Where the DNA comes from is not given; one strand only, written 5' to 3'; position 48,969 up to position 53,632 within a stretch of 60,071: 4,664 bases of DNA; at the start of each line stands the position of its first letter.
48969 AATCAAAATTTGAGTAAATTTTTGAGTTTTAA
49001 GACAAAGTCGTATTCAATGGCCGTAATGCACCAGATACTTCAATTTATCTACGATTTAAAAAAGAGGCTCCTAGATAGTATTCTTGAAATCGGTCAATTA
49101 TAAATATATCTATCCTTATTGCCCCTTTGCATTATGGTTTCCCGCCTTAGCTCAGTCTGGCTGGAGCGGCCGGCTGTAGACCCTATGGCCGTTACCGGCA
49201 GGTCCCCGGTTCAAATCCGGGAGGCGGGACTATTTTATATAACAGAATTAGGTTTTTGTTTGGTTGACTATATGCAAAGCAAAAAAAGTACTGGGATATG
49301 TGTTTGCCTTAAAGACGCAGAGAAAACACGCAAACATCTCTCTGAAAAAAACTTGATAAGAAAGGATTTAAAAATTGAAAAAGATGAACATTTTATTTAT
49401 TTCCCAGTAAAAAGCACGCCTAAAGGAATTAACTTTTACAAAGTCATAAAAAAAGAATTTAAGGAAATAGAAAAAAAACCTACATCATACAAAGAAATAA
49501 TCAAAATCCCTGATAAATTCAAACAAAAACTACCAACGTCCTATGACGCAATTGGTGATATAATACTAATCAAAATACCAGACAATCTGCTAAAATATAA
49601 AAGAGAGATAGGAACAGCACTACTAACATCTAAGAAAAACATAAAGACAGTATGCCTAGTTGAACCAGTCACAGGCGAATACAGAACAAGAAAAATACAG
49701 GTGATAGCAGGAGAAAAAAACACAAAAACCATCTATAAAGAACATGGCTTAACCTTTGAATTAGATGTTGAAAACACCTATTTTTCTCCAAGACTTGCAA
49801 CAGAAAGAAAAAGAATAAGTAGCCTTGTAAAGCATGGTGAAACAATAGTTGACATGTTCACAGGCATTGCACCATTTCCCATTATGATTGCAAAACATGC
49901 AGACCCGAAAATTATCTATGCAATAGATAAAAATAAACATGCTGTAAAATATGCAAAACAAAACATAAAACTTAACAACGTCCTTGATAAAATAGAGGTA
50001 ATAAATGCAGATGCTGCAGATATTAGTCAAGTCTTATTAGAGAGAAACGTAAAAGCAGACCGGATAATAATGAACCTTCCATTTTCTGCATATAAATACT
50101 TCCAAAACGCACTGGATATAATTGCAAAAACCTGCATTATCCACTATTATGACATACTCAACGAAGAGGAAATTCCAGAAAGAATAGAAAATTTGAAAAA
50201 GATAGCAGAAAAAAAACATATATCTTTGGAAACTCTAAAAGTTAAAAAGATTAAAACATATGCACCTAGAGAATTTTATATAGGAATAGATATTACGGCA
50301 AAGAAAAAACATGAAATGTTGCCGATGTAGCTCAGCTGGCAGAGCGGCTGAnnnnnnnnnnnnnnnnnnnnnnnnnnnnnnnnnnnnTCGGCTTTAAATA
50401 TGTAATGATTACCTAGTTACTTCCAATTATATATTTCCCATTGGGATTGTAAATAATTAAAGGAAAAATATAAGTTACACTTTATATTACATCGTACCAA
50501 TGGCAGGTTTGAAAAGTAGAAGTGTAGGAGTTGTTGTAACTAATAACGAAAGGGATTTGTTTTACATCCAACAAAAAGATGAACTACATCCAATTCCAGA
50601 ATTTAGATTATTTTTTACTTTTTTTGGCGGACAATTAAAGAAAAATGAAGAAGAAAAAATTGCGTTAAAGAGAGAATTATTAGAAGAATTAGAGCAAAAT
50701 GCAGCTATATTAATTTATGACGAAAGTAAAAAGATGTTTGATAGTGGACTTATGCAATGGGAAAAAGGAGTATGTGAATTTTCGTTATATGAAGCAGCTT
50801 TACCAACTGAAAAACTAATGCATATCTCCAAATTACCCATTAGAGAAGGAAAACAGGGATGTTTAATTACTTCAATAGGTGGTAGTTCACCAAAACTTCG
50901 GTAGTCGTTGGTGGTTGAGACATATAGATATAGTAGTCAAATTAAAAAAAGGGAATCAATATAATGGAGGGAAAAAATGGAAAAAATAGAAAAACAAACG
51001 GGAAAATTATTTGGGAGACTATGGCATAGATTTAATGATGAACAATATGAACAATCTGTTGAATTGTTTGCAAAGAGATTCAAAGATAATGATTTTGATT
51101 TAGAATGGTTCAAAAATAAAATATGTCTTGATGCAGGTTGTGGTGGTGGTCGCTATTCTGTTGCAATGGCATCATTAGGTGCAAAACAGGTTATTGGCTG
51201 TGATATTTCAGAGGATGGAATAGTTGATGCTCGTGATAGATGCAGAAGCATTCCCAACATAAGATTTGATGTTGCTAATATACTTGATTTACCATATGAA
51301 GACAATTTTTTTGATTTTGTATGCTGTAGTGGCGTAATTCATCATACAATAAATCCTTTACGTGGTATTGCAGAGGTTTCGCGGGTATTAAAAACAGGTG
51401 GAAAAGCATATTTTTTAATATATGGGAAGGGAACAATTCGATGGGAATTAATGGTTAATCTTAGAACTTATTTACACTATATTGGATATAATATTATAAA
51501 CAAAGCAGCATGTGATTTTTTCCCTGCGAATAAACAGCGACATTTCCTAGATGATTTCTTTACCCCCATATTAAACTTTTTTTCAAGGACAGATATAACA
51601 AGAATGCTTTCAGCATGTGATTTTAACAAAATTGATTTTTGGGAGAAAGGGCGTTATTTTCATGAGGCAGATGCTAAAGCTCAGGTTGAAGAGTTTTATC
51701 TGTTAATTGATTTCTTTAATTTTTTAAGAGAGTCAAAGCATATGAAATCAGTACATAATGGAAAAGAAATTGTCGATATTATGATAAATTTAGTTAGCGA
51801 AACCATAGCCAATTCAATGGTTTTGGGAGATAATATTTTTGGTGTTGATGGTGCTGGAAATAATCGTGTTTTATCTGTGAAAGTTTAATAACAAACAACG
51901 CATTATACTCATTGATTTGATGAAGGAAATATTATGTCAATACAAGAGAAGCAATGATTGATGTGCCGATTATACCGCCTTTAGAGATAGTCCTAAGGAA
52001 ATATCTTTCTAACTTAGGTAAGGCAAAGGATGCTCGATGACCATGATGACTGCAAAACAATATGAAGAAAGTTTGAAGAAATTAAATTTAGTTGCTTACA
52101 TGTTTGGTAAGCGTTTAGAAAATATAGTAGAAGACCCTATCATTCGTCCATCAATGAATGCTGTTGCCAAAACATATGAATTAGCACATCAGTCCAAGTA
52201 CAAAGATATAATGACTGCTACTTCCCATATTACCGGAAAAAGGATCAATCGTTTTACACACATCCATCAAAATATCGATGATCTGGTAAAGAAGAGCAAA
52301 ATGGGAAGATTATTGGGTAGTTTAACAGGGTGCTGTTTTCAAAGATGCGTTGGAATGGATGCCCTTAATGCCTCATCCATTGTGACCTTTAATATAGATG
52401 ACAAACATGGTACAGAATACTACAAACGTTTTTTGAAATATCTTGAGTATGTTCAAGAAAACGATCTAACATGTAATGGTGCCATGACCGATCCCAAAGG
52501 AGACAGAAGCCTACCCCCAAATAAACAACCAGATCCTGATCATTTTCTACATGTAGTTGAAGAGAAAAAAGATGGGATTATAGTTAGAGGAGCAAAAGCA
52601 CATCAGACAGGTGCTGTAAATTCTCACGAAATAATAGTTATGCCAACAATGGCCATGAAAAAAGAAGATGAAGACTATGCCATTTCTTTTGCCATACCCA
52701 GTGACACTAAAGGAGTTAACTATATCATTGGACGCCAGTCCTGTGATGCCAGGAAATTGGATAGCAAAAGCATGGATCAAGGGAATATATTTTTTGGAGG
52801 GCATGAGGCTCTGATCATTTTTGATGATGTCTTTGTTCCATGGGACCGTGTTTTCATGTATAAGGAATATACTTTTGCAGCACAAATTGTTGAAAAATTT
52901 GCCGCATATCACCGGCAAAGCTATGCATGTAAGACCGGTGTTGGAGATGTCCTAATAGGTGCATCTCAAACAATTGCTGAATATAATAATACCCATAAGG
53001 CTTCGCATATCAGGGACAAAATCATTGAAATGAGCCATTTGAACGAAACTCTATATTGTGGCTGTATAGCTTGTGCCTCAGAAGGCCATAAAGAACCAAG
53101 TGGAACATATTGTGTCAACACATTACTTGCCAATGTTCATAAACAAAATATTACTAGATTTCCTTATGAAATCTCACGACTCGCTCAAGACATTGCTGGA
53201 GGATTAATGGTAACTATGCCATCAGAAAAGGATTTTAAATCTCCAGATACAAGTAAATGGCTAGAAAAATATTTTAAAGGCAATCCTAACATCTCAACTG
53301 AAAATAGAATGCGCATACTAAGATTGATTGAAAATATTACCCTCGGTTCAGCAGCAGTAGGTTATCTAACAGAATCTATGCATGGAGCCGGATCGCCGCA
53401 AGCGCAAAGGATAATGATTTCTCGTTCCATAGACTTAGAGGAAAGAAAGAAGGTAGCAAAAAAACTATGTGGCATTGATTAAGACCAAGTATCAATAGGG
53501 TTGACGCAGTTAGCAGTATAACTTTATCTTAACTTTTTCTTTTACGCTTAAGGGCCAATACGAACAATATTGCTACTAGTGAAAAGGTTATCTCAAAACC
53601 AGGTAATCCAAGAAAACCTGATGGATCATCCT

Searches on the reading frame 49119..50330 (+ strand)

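Call 38: search_protein_families(library=pfam, proteins=[window:49119-50330:+], max_evalue=0.0001)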
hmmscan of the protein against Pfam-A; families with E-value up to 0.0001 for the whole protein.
window:49119-50330:+ (403 aa): 12 families
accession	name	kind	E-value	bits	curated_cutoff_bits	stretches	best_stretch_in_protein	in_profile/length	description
PF02475.24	TRM5-TYW2_MTfase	-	6.2e-50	169.8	28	1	204-370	1-163/164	TRM5/TYW2 methyltransferase domain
PF25133.1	TYW2_N_2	-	3e-19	69.4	27.7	1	129-200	8-78/79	TYW2 N-terminal domain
PF18093.7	Trm5_N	-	2.9e-12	46.6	22.7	1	59-103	1-45/47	tRNA methyltransferase 5 N-terminal domain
PF09445.16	Methyltransf_15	-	1.7e-07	31.4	22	1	241-338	2-98/165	RNA cap guanine-N2 methyltransferase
PF05175.20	MTS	-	2.6e-07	30.9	23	1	237-327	28-113/170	Methyltransferase small domain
PF06325.19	PrmA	-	4.9e-07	30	22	1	233-320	155-234/296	Ribosomal protein L11 methyltransferase (PrmA)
PF03602.21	Cons_hypoth95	-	5.8e-07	29.8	24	1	239-366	41-172/182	Conserved hypothetical protein 95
PF01170.24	UPF0020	-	3.5e-06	27.3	22.3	1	264-322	78-131/197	RMKL-like, methyltransferase domain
PF13847.12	Methyltransf_31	-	6.3e-06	26.4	27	1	239-361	3-127/145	Methyltransferase domain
PF12847.13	Methyltransf_18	-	2.3e-05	24.9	27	1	231-300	6-75/151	Methyltransferase domain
PF01189.24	Methyltr_RsmB-F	-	4.9e-05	23.5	27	1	241-334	10-101/199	16S rRNA methyltransferase RsmB/F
PF01596.23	Methyltransf_3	-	6.8e-05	22.7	22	0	246-359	53-168/204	O-methyltransferase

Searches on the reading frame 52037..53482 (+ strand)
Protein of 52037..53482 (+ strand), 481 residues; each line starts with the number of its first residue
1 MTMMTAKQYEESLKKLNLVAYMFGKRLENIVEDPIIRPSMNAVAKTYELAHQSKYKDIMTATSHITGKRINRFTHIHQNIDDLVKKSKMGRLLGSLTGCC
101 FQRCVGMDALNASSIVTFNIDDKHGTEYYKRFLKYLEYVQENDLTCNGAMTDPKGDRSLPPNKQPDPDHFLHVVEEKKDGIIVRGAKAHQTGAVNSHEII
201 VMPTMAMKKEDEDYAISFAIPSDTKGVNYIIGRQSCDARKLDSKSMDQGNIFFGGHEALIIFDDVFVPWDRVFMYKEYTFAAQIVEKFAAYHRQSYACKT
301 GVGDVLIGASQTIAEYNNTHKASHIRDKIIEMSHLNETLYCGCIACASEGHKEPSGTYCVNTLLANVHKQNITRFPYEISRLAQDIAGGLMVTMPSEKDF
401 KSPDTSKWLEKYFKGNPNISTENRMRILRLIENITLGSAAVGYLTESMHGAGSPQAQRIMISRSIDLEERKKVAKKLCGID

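Call 38: search_protein_families(library=pfam, proteins=[window:52037-53482:+], max_evalue=0.0001)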
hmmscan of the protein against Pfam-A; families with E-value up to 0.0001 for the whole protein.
window:52037-53482:+ (481 aa): 2 families
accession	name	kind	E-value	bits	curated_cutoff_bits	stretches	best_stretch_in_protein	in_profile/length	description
PF11794.13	HpaB_N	-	5.2e-105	351.3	35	1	5-274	1-270/270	4-hydroxyphenylacetate 3-hydroxylase N terminal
PF03241.18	HpaB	-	2.9e-73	245.7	25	1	282-478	2-201/202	4-hydroxyphenylacetate 3-hydroxylase C terminal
